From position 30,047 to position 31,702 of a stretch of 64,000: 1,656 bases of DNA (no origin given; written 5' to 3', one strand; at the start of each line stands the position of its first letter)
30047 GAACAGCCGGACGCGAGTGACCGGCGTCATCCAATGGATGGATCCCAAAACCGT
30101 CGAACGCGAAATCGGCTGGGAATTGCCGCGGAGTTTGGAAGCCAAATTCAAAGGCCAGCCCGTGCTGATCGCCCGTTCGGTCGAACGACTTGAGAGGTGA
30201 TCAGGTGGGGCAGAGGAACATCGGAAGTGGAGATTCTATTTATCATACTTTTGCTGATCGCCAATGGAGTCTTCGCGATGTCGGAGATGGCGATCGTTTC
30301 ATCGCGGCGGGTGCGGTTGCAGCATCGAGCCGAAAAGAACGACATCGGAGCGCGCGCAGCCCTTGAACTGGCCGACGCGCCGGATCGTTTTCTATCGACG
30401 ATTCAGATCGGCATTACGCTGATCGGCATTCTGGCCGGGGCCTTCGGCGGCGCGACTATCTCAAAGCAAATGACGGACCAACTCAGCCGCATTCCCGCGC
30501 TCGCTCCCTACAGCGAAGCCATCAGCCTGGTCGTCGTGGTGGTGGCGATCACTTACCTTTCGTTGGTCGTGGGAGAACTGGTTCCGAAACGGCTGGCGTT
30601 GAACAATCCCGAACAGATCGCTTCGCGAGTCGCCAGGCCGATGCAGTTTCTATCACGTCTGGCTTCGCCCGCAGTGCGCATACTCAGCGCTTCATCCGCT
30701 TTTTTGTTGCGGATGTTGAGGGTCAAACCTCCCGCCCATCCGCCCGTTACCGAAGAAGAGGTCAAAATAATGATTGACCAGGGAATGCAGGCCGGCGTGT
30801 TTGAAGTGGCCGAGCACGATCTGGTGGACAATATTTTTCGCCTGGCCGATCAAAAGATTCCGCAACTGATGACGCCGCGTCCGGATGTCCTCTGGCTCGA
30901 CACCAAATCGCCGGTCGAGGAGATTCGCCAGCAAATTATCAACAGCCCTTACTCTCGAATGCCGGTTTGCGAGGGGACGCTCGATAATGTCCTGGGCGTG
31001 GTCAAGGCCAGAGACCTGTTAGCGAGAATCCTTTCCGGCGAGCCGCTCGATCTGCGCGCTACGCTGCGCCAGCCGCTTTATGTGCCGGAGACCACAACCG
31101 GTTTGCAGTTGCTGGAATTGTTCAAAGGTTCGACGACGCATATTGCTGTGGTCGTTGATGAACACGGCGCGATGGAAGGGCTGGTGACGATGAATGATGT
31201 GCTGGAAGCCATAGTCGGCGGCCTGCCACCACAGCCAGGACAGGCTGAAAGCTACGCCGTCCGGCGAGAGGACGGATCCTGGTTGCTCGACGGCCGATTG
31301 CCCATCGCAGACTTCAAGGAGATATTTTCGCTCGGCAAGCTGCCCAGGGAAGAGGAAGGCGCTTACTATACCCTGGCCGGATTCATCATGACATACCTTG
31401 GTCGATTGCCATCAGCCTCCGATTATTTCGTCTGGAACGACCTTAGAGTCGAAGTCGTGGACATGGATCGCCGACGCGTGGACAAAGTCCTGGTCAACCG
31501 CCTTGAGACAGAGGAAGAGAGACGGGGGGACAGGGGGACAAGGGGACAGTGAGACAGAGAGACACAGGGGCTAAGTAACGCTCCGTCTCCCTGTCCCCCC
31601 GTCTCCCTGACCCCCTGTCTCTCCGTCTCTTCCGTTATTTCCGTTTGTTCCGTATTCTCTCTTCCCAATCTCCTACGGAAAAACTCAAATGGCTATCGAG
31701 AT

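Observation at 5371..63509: Window-wide class of hairpins whose arms are tandem arrays of 7-9-nt units ('periodic-arm hairpins')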

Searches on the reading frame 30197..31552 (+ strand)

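Call 13: search_protein_families(library=pfam, proteins=[window:30197-31552:+])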
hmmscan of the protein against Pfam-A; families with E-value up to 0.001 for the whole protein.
window:30197-31552:+ (451 aa): 3 families
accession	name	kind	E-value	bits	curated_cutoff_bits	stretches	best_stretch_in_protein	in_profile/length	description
PF01595.25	CNNM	-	2e-51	174.7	28.4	1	15-206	2-181/181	Cyclin M transmembrane N-terminal domain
PF03471.22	CorC_HlyC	-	6.3e-21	74.6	27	1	356-436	2-80/81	Transporter associated domain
PF00571.33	CBS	-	4.7e-16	59.3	24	2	291-340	7-56/57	CBS domain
